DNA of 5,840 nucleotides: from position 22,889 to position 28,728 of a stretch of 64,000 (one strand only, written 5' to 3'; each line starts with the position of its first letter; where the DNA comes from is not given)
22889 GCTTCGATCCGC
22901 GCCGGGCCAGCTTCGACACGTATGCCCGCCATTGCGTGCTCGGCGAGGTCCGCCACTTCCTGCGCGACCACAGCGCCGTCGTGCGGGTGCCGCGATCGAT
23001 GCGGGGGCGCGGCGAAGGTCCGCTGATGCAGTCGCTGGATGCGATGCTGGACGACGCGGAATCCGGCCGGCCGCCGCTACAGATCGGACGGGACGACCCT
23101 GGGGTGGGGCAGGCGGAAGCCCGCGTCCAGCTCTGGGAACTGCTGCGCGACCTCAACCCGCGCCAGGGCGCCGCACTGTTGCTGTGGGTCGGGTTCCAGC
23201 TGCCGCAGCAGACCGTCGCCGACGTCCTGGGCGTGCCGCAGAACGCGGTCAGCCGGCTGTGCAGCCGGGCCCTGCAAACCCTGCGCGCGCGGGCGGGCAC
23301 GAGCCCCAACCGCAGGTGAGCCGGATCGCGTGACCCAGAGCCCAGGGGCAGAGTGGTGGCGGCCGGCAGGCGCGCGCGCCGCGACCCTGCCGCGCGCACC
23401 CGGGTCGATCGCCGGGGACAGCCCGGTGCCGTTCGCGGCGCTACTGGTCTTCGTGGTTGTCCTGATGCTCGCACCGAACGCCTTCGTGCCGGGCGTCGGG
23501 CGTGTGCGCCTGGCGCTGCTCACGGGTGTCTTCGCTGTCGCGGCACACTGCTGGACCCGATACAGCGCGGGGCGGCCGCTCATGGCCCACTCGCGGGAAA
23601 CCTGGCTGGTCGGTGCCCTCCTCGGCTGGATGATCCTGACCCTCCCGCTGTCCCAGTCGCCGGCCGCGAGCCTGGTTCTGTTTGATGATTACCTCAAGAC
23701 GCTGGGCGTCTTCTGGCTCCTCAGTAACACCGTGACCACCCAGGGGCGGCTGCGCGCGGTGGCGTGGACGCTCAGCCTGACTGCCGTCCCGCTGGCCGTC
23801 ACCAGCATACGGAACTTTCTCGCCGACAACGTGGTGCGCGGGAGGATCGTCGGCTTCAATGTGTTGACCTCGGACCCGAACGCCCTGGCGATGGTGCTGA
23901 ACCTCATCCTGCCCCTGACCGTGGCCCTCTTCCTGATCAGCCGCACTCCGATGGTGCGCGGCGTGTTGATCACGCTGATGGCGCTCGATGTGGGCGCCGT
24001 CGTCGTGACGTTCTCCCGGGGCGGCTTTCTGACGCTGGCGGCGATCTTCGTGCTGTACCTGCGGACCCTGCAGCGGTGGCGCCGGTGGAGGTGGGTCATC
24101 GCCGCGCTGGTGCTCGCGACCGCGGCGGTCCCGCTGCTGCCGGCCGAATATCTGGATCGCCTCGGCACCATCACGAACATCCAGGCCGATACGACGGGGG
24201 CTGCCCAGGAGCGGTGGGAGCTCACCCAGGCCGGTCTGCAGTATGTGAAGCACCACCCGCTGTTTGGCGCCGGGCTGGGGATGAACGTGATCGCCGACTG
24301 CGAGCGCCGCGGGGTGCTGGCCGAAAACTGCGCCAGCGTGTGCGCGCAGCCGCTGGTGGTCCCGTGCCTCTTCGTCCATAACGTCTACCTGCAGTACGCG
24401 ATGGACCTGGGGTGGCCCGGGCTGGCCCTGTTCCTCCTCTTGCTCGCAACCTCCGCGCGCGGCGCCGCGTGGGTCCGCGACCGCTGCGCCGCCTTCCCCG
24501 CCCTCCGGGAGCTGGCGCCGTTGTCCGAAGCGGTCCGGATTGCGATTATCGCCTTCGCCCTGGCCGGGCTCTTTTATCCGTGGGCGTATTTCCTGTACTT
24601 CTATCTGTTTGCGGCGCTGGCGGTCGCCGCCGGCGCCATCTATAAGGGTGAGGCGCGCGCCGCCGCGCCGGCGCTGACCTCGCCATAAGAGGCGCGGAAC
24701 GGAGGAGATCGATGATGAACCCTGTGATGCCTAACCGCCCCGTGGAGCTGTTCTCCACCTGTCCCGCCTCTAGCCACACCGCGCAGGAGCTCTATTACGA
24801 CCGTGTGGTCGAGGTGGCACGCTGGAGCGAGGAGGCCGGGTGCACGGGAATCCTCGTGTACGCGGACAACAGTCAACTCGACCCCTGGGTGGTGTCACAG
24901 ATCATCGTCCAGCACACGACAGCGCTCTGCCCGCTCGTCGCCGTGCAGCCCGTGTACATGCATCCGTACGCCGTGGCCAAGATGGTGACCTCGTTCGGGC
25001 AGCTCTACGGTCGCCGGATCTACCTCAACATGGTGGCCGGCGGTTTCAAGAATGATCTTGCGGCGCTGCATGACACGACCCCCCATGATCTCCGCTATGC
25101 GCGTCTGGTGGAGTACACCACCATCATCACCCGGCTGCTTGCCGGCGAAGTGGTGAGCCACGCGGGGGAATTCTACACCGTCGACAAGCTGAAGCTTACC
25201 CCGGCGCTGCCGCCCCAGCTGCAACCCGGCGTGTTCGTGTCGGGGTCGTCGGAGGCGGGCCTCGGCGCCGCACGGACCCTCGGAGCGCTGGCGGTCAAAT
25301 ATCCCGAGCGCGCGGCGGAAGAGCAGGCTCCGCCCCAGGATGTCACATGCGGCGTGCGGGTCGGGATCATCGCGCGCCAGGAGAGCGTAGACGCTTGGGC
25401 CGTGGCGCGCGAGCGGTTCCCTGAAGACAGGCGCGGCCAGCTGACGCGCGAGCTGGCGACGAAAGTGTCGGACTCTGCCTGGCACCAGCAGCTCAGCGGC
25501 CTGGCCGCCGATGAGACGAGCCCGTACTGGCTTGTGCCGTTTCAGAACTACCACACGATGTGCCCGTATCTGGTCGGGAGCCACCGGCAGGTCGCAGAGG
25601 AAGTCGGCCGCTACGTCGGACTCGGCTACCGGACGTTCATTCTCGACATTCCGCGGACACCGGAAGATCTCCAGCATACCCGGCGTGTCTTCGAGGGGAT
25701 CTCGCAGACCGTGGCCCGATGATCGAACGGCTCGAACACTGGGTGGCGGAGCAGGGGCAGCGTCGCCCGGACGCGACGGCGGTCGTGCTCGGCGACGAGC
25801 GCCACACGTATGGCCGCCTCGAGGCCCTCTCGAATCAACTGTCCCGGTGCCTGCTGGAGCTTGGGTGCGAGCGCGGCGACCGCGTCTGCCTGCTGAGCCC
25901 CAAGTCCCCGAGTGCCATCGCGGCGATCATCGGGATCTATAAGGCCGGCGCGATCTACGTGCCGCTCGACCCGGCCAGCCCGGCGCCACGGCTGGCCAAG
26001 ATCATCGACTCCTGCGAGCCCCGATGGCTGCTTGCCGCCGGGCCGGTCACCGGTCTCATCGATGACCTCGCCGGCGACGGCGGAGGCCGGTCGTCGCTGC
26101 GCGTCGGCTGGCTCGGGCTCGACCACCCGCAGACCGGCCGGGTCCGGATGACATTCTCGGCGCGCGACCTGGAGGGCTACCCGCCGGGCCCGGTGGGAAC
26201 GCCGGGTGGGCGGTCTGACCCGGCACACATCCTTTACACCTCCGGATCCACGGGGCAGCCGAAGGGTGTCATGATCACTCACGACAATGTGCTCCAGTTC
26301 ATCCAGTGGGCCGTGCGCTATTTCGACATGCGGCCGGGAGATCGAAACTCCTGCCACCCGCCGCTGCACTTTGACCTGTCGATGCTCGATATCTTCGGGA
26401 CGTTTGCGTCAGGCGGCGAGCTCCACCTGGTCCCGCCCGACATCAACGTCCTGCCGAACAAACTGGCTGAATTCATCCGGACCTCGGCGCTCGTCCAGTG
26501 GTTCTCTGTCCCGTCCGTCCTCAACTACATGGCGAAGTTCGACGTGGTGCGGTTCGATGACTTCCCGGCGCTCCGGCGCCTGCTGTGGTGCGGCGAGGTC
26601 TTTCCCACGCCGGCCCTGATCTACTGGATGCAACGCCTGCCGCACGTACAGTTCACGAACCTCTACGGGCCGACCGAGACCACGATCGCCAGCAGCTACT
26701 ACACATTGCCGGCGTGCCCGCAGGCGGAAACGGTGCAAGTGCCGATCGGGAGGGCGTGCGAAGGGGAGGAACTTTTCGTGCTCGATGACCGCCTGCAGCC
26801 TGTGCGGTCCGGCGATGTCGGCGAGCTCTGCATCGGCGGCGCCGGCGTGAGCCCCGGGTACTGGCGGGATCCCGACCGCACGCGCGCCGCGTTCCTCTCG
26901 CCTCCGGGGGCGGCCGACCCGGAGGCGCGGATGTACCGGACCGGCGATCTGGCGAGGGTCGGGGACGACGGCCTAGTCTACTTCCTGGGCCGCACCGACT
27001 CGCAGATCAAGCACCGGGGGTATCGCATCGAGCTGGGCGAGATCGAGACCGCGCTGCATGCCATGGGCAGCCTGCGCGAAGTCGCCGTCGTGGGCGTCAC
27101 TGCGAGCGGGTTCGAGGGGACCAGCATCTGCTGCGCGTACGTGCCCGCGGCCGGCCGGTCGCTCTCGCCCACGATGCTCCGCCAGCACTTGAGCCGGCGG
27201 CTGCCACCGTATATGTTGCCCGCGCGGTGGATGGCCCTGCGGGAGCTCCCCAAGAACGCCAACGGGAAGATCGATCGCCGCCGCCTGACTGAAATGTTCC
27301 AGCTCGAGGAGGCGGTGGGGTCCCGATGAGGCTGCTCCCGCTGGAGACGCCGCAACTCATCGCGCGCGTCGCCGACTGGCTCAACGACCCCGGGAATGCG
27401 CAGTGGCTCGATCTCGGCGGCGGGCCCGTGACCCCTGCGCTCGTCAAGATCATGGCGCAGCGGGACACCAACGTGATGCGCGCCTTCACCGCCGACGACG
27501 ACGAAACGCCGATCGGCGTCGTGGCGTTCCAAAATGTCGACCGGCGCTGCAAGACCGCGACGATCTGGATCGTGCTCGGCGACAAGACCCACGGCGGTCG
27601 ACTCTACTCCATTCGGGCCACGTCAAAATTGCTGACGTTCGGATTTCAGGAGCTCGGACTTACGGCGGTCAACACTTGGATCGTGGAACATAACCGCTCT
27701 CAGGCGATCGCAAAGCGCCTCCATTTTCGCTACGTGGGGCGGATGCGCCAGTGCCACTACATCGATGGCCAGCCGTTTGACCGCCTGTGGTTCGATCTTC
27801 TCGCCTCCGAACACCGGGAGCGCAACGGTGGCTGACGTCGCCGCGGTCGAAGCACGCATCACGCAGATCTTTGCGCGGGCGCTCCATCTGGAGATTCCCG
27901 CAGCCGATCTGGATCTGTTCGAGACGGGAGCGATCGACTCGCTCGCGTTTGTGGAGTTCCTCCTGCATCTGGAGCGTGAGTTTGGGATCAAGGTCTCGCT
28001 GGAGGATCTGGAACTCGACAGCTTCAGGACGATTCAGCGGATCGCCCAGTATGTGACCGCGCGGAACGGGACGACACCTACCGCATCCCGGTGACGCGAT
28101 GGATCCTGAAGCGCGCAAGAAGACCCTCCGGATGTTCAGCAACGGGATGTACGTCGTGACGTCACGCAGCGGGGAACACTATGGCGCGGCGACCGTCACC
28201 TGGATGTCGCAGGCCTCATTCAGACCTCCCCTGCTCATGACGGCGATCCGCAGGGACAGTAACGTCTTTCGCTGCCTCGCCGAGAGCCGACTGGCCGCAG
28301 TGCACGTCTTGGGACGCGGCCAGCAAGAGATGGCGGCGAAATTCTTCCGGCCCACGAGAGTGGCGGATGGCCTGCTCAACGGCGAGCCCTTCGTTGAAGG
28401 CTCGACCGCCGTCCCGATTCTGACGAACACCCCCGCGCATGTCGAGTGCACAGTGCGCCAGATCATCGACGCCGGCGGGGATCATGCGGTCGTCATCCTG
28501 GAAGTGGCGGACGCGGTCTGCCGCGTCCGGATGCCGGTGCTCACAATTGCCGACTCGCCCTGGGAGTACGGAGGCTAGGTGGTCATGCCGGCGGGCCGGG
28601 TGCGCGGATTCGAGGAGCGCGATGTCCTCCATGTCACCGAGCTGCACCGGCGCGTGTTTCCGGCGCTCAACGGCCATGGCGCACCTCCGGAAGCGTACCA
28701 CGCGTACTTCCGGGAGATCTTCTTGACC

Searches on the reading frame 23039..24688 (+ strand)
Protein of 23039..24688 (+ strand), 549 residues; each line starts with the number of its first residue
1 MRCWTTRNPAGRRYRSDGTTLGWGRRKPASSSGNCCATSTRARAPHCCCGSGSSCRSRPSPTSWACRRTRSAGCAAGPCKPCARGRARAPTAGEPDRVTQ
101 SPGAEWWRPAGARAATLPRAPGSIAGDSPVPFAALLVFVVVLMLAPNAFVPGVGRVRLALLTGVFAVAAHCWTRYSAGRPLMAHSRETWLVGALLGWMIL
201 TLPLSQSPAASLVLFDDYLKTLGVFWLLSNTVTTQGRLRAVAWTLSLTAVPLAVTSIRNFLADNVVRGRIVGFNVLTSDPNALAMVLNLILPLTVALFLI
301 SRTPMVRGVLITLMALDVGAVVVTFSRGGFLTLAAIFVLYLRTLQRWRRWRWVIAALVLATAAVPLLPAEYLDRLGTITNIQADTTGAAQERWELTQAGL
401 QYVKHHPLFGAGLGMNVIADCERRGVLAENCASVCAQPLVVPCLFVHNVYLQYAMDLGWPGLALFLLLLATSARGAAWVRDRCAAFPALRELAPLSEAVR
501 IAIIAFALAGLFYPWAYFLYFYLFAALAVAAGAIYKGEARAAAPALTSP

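Call 30: search_protein_families(library=pfam, proteins=[window:23039-24688:+], max_evalue=0.001)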
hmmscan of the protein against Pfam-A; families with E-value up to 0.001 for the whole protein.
window:23039-24688:+ (549 aa): 2 families
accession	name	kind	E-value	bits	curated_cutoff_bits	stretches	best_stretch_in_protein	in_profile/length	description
PF04932.20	Wzy_C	-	6.9e-23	81.5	31.7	1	314-466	3-149/149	O-Antigen ligase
PF19358.4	DUF5935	-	0.00098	19.5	23.6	1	131-254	21-142/193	Family of unknown function (DUF5935)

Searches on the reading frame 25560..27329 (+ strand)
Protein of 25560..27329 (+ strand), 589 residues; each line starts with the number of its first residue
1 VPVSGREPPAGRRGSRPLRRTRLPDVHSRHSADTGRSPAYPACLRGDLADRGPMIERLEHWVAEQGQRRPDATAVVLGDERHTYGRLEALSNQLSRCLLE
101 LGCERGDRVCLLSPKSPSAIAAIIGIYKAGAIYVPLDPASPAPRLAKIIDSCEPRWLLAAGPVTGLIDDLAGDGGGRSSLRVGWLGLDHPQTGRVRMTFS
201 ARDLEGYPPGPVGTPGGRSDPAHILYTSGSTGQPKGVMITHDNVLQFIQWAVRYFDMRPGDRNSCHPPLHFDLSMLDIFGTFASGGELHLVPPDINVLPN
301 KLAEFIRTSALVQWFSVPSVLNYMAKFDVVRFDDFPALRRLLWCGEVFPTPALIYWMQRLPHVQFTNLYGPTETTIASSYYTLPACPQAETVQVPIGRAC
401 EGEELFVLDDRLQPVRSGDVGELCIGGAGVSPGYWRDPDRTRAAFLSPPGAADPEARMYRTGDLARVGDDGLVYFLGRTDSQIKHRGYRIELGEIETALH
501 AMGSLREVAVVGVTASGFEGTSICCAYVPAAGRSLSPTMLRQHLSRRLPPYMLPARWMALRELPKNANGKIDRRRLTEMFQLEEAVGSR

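Call 30: search_protein_families(library=pfam, proteins=[window:25560-27329:+], max_evalue=0.001)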
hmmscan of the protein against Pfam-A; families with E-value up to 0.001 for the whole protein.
window:25560-27329:+ (589 aa): 2 families
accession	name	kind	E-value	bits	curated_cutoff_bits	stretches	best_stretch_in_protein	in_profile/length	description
PF00501.34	AMP-binding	-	1.1e-79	268.4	29.9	1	63-435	2-384/384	AMP-binding enzyme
PF13193.12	AMP-binding_C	-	2.8e-11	44.6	24.5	1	494-570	1-76/76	AMP-binding enzyme C-terminal domain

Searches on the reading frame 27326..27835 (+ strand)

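Call 30: search_protein_families(library=pfam, proteins=[window:27326-27835:+], max_evalue=0.001)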
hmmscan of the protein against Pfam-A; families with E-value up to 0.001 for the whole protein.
window:27326-27835:+ (169 aa): 2 families
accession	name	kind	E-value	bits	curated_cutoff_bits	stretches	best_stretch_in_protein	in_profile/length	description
PF13302.13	Acetyltransf_3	-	9.8e-09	36.5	25.4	1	5-135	6-138/138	Acetyltransferase (GNAT) domain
PF13420.13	Acetyltransf_4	-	2e-05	25.1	24.3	1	41-155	39-155/155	Acetyltransferase (GNAT) domain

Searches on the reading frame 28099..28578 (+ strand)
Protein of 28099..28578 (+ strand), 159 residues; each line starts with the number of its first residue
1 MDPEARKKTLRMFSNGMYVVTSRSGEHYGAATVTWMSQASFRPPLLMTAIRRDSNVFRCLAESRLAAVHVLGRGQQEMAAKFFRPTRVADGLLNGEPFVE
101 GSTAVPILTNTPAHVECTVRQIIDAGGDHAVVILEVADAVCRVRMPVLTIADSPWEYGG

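Call 30: search_protein_families(library=pfam, proteins=[window:28099-28578:+], max_evalue=0.001)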
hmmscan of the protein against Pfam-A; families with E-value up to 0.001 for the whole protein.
window:28099-28578:+ (159 aa): 1 family
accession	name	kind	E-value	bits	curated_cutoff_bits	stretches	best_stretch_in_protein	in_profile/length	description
PF01613.24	Flavin_Reduct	-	4.7e-26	92.2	27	1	11-140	2-132/153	Flavin reductase like domain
